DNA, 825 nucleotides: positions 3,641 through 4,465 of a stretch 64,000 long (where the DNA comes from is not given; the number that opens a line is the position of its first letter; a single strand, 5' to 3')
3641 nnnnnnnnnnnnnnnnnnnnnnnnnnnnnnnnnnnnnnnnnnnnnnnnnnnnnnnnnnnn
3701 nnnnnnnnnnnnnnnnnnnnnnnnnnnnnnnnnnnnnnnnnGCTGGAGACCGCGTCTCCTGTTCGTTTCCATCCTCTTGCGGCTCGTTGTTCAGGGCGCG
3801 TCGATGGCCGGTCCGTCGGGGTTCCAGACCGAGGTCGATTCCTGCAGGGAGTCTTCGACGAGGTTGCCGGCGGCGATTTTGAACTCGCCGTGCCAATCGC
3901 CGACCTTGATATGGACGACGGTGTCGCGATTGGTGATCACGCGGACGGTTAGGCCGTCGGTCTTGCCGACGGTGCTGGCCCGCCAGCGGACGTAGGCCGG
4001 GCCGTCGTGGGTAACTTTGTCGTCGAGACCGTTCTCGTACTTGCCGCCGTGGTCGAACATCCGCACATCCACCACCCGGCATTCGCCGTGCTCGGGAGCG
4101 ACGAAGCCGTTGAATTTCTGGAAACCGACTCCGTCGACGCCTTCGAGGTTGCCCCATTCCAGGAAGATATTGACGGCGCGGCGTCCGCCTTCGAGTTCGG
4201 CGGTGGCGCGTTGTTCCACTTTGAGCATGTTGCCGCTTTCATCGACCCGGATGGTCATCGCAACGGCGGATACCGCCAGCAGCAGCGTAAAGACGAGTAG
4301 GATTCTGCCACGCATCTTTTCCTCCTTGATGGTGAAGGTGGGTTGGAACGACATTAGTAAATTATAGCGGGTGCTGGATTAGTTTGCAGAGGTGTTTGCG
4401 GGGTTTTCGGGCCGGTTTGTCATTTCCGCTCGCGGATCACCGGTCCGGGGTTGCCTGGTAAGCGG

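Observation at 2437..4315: Tandem secreted paralogs built from a novel ~110-aa 'WGNL' repeat domain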

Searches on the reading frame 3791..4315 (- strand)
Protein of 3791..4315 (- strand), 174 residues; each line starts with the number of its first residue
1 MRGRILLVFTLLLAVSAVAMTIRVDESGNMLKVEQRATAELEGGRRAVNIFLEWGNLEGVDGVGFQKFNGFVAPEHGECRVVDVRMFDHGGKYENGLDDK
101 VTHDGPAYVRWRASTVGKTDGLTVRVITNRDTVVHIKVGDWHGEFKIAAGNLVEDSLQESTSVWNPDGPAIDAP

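Call 3: search_protein_families(library=pfam, proteins=[window:3791-4315:-], max_evalue=10)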
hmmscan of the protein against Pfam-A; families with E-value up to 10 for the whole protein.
window:3791-4315:- (174 aa): 0 families

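Call 4: search_protein_families(library=ncbifam, proteins=[window:3791-4315:-], max_evalue=10)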
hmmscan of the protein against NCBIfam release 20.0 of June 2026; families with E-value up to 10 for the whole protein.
window:3791-4315:- (174 aa): 0 families

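Call 10: find_homologous_proteins(query=window:3791-4315:-, max_evalue=0.01)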
Query window:3791-4315:- (174 aa): 3 proteins with E <= 0.01 among 135 candidates.
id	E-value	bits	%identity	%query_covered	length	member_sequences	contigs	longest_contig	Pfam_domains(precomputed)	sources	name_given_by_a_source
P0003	1.6e-112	391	100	100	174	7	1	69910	-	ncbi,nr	ncbi:MAG: hypothetical protein GF399_01060 [Candidatus Coatesbacteria bacterium]|nr:hypothetical pro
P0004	3.2e-68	247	57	86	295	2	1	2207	-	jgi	jgi:hypothetical protein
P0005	1.9e-54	202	55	89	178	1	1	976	-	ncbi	-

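Call 15: search_solved_structures(query=A1, max_evalue=10)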
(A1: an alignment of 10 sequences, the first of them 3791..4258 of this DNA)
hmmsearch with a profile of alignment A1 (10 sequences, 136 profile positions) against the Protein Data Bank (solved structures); distinct sequences matched with E-value up to 10: 4.
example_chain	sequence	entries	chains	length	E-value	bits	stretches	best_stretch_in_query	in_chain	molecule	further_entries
8bl3_A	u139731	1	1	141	2e-06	30.8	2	97-134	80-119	scIg12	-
8bl6_A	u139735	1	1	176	4.5e-06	29.7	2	96-134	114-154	dIG14-scdim-EF62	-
7skp_A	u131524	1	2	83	0.03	17.3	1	98-134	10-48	De novo synthetic protein DIG14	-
8opr_A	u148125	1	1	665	0.043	16.8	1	75-129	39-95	S-layer protein EA1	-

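Call 20: search_protein_representatives(alignment_id=A1)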
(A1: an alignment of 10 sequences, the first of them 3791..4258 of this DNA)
Query: 10 sequences, 136 profile positions. Proteins with E-value up to 0.001 (for the whole library): 137; up to 1e-10: 19; up to 1e-30: 5. The best 137 are listed.
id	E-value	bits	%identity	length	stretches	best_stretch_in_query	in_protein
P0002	1.6e-126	432.7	-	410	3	16-131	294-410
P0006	1.8e-91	319.2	-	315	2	1-135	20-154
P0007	6.0e-44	165.3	-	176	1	1-134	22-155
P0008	2.4e-38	147.2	-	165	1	2-135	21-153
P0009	1.9e-33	131.3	-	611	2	3-130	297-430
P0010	1.4e-20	89.6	-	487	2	24-108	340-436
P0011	6.9e-19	84.2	-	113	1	53-135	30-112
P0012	5.7e-18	81.2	-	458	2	44-126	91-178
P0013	8.0e-17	77.5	-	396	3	44-105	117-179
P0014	7.4e-16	74.4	-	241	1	27-129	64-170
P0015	1.0e-15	73.9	-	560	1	22-126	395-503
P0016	9.7e-15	70.8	-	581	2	29-106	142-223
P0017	4.8e-14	68.5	-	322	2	31-126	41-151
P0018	1.4e-13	67.0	-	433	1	27-130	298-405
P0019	5.2e-12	61.9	-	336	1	26-129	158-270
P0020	5.5e-12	61.8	-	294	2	23-130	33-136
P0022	4.1e-11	59.0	-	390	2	27-118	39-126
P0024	2.0e-10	56.8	-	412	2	30-118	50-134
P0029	1.3e-09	54.1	-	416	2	26-123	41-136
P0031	1.8e-09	53.7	-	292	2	75-129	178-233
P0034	2.6e-09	53.2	-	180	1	5-127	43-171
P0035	3.1e-09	52.9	-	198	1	9-129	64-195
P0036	5.9e-09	52.0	-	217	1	6-121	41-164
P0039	1.1e-08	51.1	-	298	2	75-129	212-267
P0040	1.9e-08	50.4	-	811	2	23-114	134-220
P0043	3.0e-08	49.7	-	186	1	7-127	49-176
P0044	3.3e-08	49.6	-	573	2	25-119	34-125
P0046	4.2e-08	49.3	-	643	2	16-116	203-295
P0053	9.4e-08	48.1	-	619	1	28-129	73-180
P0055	1.1e-07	47.9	-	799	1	25-110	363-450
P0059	1.4e-07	47.6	-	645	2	28-130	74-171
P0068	5.2e-07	45.7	-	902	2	25-111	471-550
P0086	3.9e-06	42.9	-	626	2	33-127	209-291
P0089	5.9e-06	42.3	-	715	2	28-112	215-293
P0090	6.5e-06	42.2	-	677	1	25-129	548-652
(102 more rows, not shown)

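Call 22: search_protein_families(library=pfam, alignment_id=A2, max_evalue=0.001)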
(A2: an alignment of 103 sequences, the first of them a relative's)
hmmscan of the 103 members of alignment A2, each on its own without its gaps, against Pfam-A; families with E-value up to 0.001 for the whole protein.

A. member 1, P0006 (315 aa): 0 families

B. families by the number of members that match (of 103 scanned): 17 families
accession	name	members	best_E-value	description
PF13620.12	CarboxypepD_reg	9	1.8e-34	Carboxypeptidase regulatory-like domain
PF13715.12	CarbopepD_reg_2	7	5.3e-29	CarboxypepD_reg-like domain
PF00395.25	SLH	5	9.1e-20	S-layer homology domain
PF08308.17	PEGA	4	4.3e-10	PEGA domain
PF00036.39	EF-hand_1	2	2.9e-06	EF hand domain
PF09430.16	EMC7_beta-sandw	2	4.3e-06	ER membrane protein complex subunit 7, beta-sandwich domain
PF13202.12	EF-hand_5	2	3.2e-05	EF hand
PF19403.5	SpaA_2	1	5e-11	Prealbumin-like fold domain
PF17210.9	SdrD_B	1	1.2e-06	SdrD B-like domain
PF00050.26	Kazal_1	1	1.5e-06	Kazal-type serine protease inhibitor domain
PF17802.7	SpaA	1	4.4e-06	Prealbumin-like fold domain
PF07648.20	Kazal_2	1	2.1e-05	Kazal-type serine protease inhibitor domain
PF07210.18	DUF1416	1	4.2e-05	Protein of unknown function (DUF1416)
PF13833.12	EF-hand_8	1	7.5e-05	EF-hand domain pair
PF14686.12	fn3_3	1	8.2e-05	Polysaccharide lyase family 4, domain II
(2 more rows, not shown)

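Call 33: list_cluster_members(proteins=[P0009, P0010, P0014, P0015, P0018, P0020, P0034, P0044, P0053, P0007])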
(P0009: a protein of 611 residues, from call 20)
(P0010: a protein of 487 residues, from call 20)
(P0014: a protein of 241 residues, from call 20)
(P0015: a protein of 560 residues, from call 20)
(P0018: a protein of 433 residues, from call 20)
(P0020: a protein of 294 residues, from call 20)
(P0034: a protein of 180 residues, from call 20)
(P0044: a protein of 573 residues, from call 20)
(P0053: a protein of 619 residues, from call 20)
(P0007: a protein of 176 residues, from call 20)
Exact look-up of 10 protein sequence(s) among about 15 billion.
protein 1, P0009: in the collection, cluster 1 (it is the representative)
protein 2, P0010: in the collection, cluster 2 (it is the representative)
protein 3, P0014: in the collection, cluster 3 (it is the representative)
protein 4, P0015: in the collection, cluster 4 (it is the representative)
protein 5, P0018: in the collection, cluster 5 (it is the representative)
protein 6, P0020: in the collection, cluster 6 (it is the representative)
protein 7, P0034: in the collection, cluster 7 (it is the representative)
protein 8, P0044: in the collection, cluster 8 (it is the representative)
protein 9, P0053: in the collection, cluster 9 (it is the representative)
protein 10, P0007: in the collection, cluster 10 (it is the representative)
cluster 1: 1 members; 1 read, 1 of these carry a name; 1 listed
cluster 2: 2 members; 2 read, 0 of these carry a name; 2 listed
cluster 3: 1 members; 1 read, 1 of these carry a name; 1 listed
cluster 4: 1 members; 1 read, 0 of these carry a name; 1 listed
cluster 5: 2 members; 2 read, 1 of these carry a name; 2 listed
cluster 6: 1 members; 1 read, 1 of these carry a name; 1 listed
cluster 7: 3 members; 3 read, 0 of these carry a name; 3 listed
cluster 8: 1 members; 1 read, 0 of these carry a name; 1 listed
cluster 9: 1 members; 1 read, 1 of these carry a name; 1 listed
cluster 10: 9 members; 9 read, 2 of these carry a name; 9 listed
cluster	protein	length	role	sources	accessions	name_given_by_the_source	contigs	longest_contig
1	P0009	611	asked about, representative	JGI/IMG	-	hypothetical protein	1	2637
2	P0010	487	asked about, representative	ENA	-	-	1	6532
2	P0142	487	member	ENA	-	-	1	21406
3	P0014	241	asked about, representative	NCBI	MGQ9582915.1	MAG: carboxypeptidase-like regulatory domain-containing protein, partial ...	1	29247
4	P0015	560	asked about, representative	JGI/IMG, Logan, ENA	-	-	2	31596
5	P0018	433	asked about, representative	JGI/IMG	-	hypothetical protein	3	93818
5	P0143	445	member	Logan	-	-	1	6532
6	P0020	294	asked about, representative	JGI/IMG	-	hypothetical protein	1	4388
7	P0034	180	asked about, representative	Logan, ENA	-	-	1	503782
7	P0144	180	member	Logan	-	-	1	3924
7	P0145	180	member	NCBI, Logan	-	-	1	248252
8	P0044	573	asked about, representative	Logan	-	-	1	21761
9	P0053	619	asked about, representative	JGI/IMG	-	hypothetical protein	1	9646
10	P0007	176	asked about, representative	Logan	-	-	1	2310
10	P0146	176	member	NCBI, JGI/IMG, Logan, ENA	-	hypothetical protein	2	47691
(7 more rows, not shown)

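Call 34: predict_structure(alignment_id=A3)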
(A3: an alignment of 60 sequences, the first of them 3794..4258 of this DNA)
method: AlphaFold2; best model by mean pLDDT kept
length: 155 residues; sequences in the alignment: 60
mean_pLDDT: 94.6   pTM: 0.88
mean pLDDT of the five models: 94.6, 93.6, 93.3, 93.2, 92.8
residues with pLDDT >= 90: 141; 70-90: 8; 50-70: 1; < 50: 5
segments of 3 or more residues with pLDDT < 50: 151-155
pLDDT, mean of each block of 10 residues (from residue 1): 97 98 98 98 97 97 97 96 97 98 98 98 97 97 80 42
secondary structure, 60 per line:
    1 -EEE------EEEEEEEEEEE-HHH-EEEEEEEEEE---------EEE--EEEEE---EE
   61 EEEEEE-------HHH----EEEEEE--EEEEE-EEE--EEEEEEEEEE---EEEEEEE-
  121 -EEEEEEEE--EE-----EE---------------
elements in order: E2-4 E11-21 E27-36 E46-48 E51-55 E59-66 E81-86 E89-93 E95-97 E100-109 E113-119 E122-129

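Call 37: fold_search(model_id=the predicted structure, library=pdb)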
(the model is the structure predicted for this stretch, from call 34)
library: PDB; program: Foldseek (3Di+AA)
matches with E <= 10: 937; with E <= 0.001: 3
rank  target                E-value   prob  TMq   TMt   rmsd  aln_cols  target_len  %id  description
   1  7wwn                  1.1e-04  1.00  0.41  0.40   9.4       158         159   12  Structure of hypothetical protein TTHA1873 from Thermus thermophilus with Potassium mercuric iodide (released 2022-04-06)
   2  7wwo_A                1.5e-04  1.00  0.36  0.36  10.1       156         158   13  Dimer form of hypothetical protein TTHA1873 from Thermus thermophilus (released 2022-03-09)
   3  7wrk                  5.8e-04  1.00  0.38  0.37   9.5       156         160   13  Structure of hypothetical protein TTHA1873 from Thermus thermophilus (released 2022-03-09)
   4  6u3y_D                1.1e-03  1.00  0.46  0.30  17.5       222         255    8  Structure-based discovery of a novel small-molecule inhibitor of methicillin-resistant S. aureus (released 2020-03-25)
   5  1t5r_B                1.7e-03  0.98  0.35  0.22  21.8       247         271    8  STRUCTURE OF THE PANTON-VALENTINE LEUCOCIDIN S COMPONENT FROM STAPHYLOCOCCUS AUREUS (released 2004-08-24)
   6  4j0o_A                1.7e-03  0.96  0.34  0.21  21.4       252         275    8  Structure of the Y246A Mutant of the PANTON-VALENTINE LEUCOCIDIN S Component from STAPHYLOCOCCUS AUREUS (released 2014-01-29)
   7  1edy_A                2.1e-03  0.98  0.33  0.37   9.8       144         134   11  CRYSTAL STRUCTURE OF RAT ALPHA 1-MACROGLOBULIN RECEPTOR BINDING DOMAIN (released 2000-12-01)
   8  4izl_B                2.4e-03  0.93  0.32  0.20  21.7       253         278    6  Structure Of The N248A Mutant of the PANTON-VALENTINE LEUCOCIDIN S Component from STAPHYLOCOCCUS AUREUS (released 2014-01-29)
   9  4j0o_D                2.5e-03  0.96  0.34  0.22  21.1       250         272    7  Structure of the Y246A Mutant of the PANTON-VALENTINE LEUCOCIDIN S Component from STAPHYLOCOCCUS AUREUS (released 2014-01-29)
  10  4j0o_B                2.5e-03  0.93  0.33  0.21  21.3       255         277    7  Structure of the Y246A Mutant of the PANTON-VALENTINE LEUCOCIDIN S Component from STAPHYLOCOCCUS AUREUS (released 2014-01-29)
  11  4izl_A                2.7e-03  0.91  0.32  0.20  21.4       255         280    6  Structure Of The N248A Mutant of the PANTON-VALENTINE LEUCOCIDIN S Component from STAPHYLOCOCCUS AUREUS (released 2014-01-29)
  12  9ifr                  3.1e-03  0.97  0.32  0.38   8.3       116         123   11  CLIPPER domain from the Gram-negative fibrillar adhesin "B9T28_05395 (released 2025-11-26)
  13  1t5r_F                3.5e-03  0.96  0.36  0.23  19.5       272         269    5  STRUCTURE OF THE PANTON-VALENTINE LEUCOCIDIN S COMPONENT FROM STAPHYLOCOCCUS AUREUS (released 2004-08-24)
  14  1t5r_E                3.5e-03  0.92  0.33  0.21  21.6       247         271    7  STRUCTURE OF THE PANTON-VALENTINE LEUCOCIDIN S COMPONENT FROM STAPHYLOCOCCUS AUREUS (released 2004-08-24)
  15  1edy_B                3.7e-03  0.98  0.35  0.39   8.4       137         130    9  CRYSTAL STRUCTURE OF RAT ALPHA 1-MACROGLOBULIN RECEPTOR BINDING DOMAIN (released 2000-12-01)
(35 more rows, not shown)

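Call 39: find_encoding_contigs(protein=P0004, flank=5000, max_places=3)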
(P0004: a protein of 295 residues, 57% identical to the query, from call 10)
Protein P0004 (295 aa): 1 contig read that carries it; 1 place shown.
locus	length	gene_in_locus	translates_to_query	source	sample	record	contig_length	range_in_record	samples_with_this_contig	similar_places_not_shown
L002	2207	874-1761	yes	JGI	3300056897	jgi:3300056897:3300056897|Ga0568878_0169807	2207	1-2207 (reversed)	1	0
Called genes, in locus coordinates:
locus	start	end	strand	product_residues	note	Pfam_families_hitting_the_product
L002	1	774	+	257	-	?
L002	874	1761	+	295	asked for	-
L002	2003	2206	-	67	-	?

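Call 43: search_solved_structures(query=A3, max_evalue=10, show_alignments=2)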
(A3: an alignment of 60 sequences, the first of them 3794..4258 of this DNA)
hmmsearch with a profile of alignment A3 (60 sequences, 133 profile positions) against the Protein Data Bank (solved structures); distinct sequences matched with E-value up to 10: 1.
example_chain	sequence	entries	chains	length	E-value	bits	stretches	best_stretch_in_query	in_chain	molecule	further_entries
1q40_A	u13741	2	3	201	0.035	17.1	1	37-107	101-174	MRNA TRANSPORT REGULATOR Mtr2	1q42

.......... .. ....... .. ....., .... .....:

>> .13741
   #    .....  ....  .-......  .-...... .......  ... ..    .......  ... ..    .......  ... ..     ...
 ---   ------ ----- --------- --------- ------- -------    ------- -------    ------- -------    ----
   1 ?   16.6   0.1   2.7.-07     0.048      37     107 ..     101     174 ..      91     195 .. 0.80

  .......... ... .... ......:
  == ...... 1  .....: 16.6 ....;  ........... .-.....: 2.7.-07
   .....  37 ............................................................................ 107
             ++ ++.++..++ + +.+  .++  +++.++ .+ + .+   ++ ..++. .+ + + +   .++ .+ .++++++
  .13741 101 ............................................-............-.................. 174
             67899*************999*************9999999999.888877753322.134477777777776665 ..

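Call 44: search_protein_families(library=pfam, alignment_id=A3, max_evalue=5)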
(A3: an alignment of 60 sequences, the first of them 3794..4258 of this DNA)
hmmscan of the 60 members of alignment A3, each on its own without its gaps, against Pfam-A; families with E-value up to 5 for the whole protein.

A. member 1, window:3794-4258:- (155 aa): 0 families

B. families by the number of members that match (of 60 scanned): 11 families
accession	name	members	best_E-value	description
PF22447.2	EEP_ig-like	1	0.018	Endonuclease/exonuclease/phosphatase family, ig-like domain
PF04527.17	Retinin_C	1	0.019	Drosophila Retinin like protein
PF18458.6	XPB_DRD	1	0.043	Xeroderma pigmentosum group B helicase damage recognition domain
PF19116.6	DUF5801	1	0.073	Domain of unknown function (DUF5801)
PF14508.12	GH97_N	1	0.16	Glycosyl-hydrolase 97 N-terminal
PF00226.36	DnaJ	1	0.17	DnaJ domain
PF14326.11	DUF4384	1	0.18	Domain of unknown function (DUF4384)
PF05706.17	CDKN3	1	0.18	Cyclin-dependent kinase inhibitor 3 (CDKN3)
PF21015.2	Ybfg_C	1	0.2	Ybfg C-terminal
PF11160.13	Hva1_TUDOR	1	0.21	Hypervirulence associated proteins TUDOR domain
PF20204.3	DUF6566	1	0.63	Domain of unknown function (DUF6566)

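Call 45: find_homologous_proteins(query=A3, max_evalue=0.001)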
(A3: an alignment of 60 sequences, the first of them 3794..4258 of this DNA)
Query A3 (60 sequences) (155 aa, profile of the alignment): 3 proteins with E <= 0.001 among 1255 candidates.
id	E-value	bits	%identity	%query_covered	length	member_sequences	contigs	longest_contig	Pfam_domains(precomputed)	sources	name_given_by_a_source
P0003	5.6e-32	128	100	100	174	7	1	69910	-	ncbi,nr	ncbi:MAG: hypothetical protein GF399_01060 [Candidatus Coatesbacteria bacterium]|nr:hypothetical pro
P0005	8.6e-31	124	55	100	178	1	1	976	-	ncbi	-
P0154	1.5e-16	78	26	50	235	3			-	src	-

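Call 46: find_encoding_contigs(protein=P0018, flank=8000, max_places=2)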
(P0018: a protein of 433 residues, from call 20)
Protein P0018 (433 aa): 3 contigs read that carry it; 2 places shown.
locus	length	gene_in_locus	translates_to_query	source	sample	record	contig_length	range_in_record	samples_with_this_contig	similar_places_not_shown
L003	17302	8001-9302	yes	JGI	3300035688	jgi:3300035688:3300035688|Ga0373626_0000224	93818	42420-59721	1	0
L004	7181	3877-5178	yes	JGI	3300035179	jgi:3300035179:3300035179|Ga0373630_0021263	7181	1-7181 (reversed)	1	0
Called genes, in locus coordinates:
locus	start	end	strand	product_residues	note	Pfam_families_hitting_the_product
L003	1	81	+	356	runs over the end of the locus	PF00535:Glycos_transf_2, PF13641:Glyco_tranf_2_3, PF04138:GtrA_DPMS_TM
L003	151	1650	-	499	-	PF01645:Glu_synthase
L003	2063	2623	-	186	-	PF00657:Lipase_GDSL, PF13472:Lipase_GDSL_2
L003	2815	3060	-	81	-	-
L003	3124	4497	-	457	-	PF02878:PGM_PMM_I, PF02879:PGM_PMM_II, PF02880:PGM_PMM_III, PF00408:PGM_PMM_IV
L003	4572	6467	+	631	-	PF01326:PPDK_N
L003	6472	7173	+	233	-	PF00753:Lactamase_B, PF12706:Lactamase_B_2 (weak)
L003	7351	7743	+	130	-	PF08327:AHSA1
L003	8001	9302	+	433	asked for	PF13620:CarboxypepD_reg (faint)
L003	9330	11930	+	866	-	PF20943:DUF4785_3rd (faint)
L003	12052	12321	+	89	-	-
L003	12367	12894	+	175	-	PF03965:Penicillinase_R (faint), PF12840:HTH_20 (faint), PF24266:HTH_HVO_0163_N, PF01047:MarR (faint), PF12802:MarR_2 (faint), PF01022:HTH_5 (weak), PF13412:HTH_24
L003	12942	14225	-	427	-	-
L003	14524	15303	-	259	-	-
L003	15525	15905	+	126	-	PF05635:23S_rRNA_IVP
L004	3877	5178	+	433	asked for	PF13620:CarboxypepD_reg (faint)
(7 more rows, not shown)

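Call 47: find_encoding_contigs(protein=P0034, flank=8000, max_places=2)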
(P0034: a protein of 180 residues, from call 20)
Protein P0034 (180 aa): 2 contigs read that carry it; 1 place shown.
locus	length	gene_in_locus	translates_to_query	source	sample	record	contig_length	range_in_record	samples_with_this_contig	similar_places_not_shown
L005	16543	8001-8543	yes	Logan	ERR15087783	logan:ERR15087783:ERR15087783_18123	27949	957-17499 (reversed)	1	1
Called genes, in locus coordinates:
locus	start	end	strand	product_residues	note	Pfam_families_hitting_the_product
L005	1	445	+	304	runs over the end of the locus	-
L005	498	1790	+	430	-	PF01479:S4, PF00849:PseudoU_synth_2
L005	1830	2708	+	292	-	PF01925:TauE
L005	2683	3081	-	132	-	PF18902:DUF5658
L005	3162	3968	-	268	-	PF01261:AP_endonuc_2 (weak)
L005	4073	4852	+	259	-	PF12945:PilZNR (faint), PF07238:PilZ (faint)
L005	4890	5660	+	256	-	PF02754:CCG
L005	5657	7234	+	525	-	PF02589:LUD_dom, PF13187:Fer4_9 (faint), PF00037:Fer4 (faint), PF13237:Fer4_10 (faint), PF13183:Fer4_8, PF13534:Fer4_17 (weak), PF11870:LutB_C (weak)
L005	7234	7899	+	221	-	PF02589:LUD_dom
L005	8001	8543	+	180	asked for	-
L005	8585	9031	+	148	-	PF00581:Rhodanese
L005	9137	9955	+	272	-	PF01261:AP_endonuc_2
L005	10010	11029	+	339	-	PF00106:adh_short (faint), PF01073:3Beta_HSD, PF01370:Epimerase, PF02719:Polysacc_synt_2, PF16363:GDP_Man_Dehyd, PF13460:NAD_binding_10, PF07993:NAD_binding_4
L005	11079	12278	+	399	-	PF01098:FTSW_RODA_SPOVE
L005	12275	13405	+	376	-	PF03033:Glyco_transf_28, PF04101:Glyco_tran_28_C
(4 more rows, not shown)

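Call 53: find_related_loci(query=A4, collection=genome_contigs, flank=8000)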
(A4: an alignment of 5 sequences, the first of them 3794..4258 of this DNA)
Query A4 (155 aa) in genome_contigs; peptide patterns used: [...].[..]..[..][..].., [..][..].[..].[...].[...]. (x = any residue, [..] = any of these).
72 stretches matched a pattern; 7 encode a relative of the query (tblastn E <= 1e-3); 7 distinct loci.
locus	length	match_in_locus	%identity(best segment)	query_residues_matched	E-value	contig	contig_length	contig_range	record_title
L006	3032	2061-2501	61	1-147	1e-64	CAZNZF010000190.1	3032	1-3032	MAG TPA_asm: uncultured bacterium isolate SRP214966_co4_317 genome assembly, contig: NODE_61096_length_3032_cov_9.812563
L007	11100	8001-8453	59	1-151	3e-64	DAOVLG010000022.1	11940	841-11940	MAG TPA_asm: Candidatus Coatesbacteria bacterium isolate CSMAG_1439 CSMAG_1439_k141_76787_length_11940_cov_12.0000, whol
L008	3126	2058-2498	60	1-147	4e-63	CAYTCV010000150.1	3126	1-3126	MAG TPA_asm: uncultured bacterium isolate binchicken_co150_225 genome assembly, contig: NODE_111525_length_3126_cov_9.71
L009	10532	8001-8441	59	1-147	7e-62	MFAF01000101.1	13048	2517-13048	MAG: Candidatus Coatesbacteria bacterium RBG_13_66_14 RBG_13_scaffold_41067, whole genome shotgun sequence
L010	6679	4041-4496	59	1-152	3e-56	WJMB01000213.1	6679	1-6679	MAG: Candidatus Coatesbacteria bacterium isolate Bin_537 k141_1888969, whole genome shotgun sequence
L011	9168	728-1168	60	1-147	2e-55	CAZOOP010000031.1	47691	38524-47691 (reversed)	MAG TPA_asm: uncultured bacterium isolate SRP141376_co4_264 genome assembly, contig: NODE_1337_length_47691_cov_22.45648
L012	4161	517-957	51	2-149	5e-47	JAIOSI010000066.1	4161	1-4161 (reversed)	MAG: bacterium isolate SMBSF40 bin_2_k127_140833, whole genome shotgun sequence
